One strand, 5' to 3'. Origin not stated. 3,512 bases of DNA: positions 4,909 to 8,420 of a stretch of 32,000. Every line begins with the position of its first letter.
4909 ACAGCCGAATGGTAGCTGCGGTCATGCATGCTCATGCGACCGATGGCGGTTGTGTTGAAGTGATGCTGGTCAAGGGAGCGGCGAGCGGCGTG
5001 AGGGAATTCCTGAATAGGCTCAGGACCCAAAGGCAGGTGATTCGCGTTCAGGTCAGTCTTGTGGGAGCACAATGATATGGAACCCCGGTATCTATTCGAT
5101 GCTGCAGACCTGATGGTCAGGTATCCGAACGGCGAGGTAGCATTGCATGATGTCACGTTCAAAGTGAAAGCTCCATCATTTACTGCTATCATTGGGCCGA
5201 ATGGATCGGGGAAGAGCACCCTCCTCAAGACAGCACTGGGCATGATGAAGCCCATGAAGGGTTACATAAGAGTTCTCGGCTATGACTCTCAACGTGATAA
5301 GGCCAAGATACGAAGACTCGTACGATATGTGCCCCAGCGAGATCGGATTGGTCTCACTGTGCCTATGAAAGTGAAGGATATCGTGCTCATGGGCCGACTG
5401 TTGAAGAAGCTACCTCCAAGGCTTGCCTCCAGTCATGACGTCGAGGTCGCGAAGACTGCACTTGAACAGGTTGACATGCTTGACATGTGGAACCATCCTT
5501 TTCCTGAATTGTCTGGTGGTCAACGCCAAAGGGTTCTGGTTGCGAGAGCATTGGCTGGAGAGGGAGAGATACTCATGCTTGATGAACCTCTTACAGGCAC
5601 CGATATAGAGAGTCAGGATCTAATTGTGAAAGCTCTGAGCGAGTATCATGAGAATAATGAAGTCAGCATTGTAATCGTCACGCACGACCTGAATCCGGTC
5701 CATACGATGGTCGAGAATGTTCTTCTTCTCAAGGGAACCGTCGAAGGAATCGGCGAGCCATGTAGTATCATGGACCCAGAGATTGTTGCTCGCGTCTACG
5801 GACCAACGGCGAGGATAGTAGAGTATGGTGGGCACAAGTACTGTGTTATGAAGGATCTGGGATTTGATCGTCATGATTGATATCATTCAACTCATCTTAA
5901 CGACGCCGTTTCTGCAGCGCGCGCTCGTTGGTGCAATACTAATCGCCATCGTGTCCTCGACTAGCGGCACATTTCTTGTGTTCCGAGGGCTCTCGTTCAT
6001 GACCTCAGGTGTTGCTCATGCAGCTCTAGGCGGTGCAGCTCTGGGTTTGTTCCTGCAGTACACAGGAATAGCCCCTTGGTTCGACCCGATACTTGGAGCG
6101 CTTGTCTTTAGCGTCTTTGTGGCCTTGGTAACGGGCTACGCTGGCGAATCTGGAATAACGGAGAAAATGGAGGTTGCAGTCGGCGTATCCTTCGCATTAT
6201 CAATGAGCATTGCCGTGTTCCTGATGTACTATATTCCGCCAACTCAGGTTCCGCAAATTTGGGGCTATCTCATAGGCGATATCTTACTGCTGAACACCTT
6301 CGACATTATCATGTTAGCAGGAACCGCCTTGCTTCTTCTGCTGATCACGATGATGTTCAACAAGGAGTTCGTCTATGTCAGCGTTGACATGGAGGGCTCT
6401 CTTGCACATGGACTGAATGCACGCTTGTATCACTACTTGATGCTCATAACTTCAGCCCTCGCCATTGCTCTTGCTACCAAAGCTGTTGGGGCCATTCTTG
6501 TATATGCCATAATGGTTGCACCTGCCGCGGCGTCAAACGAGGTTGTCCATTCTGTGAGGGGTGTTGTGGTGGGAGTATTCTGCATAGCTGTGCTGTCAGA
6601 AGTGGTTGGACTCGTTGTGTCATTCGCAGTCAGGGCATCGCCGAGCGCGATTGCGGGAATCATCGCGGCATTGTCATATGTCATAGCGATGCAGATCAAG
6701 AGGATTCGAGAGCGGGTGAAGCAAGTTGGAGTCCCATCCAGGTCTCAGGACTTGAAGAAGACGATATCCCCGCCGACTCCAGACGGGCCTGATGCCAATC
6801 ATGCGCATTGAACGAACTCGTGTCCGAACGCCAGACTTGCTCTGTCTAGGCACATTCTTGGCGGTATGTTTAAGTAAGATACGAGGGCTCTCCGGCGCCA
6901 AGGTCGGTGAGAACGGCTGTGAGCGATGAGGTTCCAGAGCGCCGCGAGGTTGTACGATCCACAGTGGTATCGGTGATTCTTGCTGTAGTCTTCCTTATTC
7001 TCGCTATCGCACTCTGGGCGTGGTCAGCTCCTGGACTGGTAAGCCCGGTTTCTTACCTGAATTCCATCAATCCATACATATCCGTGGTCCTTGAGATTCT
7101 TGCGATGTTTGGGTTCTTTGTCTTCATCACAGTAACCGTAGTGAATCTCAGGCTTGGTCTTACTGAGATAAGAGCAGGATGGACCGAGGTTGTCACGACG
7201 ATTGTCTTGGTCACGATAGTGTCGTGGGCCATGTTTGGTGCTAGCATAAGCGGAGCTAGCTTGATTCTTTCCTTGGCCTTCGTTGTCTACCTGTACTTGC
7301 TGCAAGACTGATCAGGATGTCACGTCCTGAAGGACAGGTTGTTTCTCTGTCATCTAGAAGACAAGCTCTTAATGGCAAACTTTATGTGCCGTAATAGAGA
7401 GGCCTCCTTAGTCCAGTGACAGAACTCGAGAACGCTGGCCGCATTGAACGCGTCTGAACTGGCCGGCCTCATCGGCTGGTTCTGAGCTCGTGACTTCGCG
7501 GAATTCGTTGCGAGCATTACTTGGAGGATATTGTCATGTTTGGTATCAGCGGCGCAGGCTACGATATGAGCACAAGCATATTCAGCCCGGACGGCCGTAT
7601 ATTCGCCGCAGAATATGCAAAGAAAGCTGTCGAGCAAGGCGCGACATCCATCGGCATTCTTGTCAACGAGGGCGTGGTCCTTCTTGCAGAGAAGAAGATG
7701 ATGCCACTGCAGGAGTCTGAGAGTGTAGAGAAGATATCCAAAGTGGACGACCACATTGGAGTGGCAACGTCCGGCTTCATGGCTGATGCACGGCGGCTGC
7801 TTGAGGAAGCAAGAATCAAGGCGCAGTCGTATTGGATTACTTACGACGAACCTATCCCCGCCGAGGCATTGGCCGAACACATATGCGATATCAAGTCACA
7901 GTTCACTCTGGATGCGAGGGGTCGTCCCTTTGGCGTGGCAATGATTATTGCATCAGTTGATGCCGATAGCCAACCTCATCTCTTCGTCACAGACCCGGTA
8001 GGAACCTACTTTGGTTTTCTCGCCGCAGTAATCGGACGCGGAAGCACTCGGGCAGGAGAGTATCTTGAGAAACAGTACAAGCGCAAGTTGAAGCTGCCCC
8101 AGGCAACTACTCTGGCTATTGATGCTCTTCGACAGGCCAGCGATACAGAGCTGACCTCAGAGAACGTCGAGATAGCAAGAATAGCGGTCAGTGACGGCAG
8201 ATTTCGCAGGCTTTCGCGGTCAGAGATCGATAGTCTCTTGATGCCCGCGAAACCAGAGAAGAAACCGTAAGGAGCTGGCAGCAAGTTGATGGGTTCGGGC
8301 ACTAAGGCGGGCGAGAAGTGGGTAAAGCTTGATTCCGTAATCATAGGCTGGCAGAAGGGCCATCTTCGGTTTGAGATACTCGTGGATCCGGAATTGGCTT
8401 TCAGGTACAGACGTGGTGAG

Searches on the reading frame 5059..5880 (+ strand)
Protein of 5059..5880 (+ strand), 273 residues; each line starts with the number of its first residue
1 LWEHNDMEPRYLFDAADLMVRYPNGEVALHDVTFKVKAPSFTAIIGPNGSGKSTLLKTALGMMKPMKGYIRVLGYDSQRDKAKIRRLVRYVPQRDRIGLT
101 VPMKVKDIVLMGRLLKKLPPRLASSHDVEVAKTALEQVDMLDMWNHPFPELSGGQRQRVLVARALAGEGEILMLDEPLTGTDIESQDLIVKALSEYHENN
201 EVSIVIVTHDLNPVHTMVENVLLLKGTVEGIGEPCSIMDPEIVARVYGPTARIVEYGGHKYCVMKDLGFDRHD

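Call 3: search_protein_families(library=pfam, proteins=[window:5059-5880:+])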
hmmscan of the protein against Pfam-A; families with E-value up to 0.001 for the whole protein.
window:5059-5880:+ (273 aa): 6 families
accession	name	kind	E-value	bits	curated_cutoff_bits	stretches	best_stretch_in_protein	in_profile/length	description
PF00005.33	ABC_tran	-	1.9e-28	100.2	25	1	29-178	1-136/137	ABC transporter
PF13304.12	AAA_21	-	7.5e-10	39.8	27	1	41-59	1-19/304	AAA domain, putative AbiEii toxin, Type IV TA system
PF02463.25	SMC_N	-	6.3e-06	26.2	40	1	38-211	23-199/220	RecF/RecN/SMC N terminal domain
PF13555.12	AAA_29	-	3.1e-05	24.1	27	1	30-60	13-43/61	P-loop containing region of AAA domain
PF13175.12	AAA_15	-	6.3e-05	23.2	32.1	0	39-57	23-41/374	AAA ATPase domain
PF13476.12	AAA_23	-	0.00018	22.6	27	1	33-56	14-36/201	AAA domain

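Call 50: search_protein_families(library=ncbifam, proteins=[window:5059-5880:+], max_evalue=0.001)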
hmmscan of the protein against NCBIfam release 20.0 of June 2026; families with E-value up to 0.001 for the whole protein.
window:5059-5880:+ (273 aa): 186 families (the best 25 are shown)
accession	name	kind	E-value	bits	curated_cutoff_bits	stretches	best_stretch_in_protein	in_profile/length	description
NF053840.1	MnTportMntADein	equivalog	3.2e-50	171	400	1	14-244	3-226/240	manganese ABC transporter ATP-binding protein MntA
NF011630.0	PRK15056.1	equivalog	6.5e-50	169.8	393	1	16-234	10-225/274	manganese/iron ABC transporter ATP-binding protein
NF040873.1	AztA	equivalog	4.4e-48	163.4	220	1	24-222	3-190/191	zinc ABC transporter ATP-binding protein AztA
TIGR03771.1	anch_rpt_ABC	equivalog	3.7e-46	157.6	268.8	1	35-246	2-208/223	anchored repeat-type ABC transporter ATP-binding subunit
TIGR03873.1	F420-0_ABC_ATP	hypoth_equivalog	8e-44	149.8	372.4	1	25-256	13-243/256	putative F420-0 ABC transporter ATP-binding protein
NF010068.0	PRK13548.1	equivalog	3.1e-43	147.7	261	1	14-255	7-248/261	heme ABC transporter ATP-binding protein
NF007082.0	PRK09536.1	equivalog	2.2e-37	129.1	537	1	14-250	5-239/402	corrinoid ABC transporter ATPase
TIGR04521.1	ECF_ATPase_2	equivalog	5.4e-37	127.4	330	1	23-238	15-233/279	energy-coupling factor transporter ATPase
TIGR04520.1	ECF_ATPase_1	equivalog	2.9e-36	125.3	315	1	16-239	4-225/269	energy-coupling factor transporter ATPase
NF008409.0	PRK11231.1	equivalog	7.2e-36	123.8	375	1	16-255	6-243/255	Fe(3+) dicitrate ABC transporter ATP-binding protein FecE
TIGR02315.1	ABC_phnC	equivalog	1.6e-34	119.4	266.1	1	16-227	5-222/243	phosphonate ABC transporter ATP-binding protein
NF052485.1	sider_ATP_EitC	equivalog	2.1e-34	119.1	485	1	27-253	16-238/251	siderophore ABC transporter ATP-binding protein EitC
TIGR01188.1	drrA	subfamily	2.3e-34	119.1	312.45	1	27-227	7-201/302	daunorubicin resistance ABC transporter, ATP-binding protein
TIGR00968.1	3a0106s01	subfamily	5.6e-33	114.4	342.75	1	27-239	14-220/237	sulfate ABC transporter ATP-binding protein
TIGR03864.1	PQQ_ABC_ATP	hypoth_equivalog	9.7e-32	110.3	302.25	1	18-239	7-221/236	ABC transporter, ATP-binding subunit, PQQ-dependent alcohol dehydrogenase system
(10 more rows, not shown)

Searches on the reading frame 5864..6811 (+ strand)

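Call 3: search_protein_families(library=pfam, proteins=[window:5864-6811:+])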
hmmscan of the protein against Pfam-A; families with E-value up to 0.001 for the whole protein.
window:5864-6811:+ (315 aa): 2 families
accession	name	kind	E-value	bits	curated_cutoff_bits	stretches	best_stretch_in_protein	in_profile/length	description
PF00950.22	ABC-3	-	1.7e-48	165.8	20.1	1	15-278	3-257/258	ABC 3 transport family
PF01032.23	FecCD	-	1.3e-08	34.7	26.5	1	47-270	76-299/311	FecCD transport family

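Call 50: search_protein_families(library=ncbifam, proteins=[window:5864-6811:+], max_evalue=0.001)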
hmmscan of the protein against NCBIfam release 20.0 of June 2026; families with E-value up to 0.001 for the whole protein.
window:5864-6811:+ (315 aa): 4 families
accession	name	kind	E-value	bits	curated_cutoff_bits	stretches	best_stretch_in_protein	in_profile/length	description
NF040871.1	AztB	equivalog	2.2e-33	116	280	1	12-258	7-244/254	zinc ABC transporter permease AztB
NF040927.1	ABC_perm_SloB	subfamily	3.3e-28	99.2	460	1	8-279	3-264/271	metal ABC transporter permease subunit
TIGR03770.1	anch_rpt_perm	equivalog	8.4e-19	68.3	296.8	1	15-273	15-264/270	anchored repeat-type ABC transporter permease subunit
NF007089.0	PRK09543.1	equivalog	6.4e-15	55.4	284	1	21-279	9-258/261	zinc ABC transporter permease subunit ZnuB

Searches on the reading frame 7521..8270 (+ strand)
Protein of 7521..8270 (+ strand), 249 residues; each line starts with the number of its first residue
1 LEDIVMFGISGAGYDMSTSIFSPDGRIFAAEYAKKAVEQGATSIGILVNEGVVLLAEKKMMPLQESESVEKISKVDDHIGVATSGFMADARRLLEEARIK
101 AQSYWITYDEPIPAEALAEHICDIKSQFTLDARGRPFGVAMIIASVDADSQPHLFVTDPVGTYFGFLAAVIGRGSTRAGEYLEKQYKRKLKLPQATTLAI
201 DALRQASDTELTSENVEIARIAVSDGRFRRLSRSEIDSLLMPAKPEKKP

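Call 3: search_protein_families(library=pfam, proteins=[window:7521-8270:+])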
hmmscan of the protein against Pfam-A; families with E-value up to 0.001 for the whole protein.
window:7521-8270:+ (249 aa): 2 families
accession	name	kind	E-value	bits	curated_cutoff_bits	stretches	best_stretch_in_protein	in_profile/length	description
PF00227.31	Proteasome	-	2.2e-52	177.9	22.4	1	37-220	1-188/189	Proteasome subunit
PF10584.14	Proteasome_A_N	-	3.4e-07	30.2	27.7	1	14-36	1-23/23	Proteasome subunit A N-terminal signature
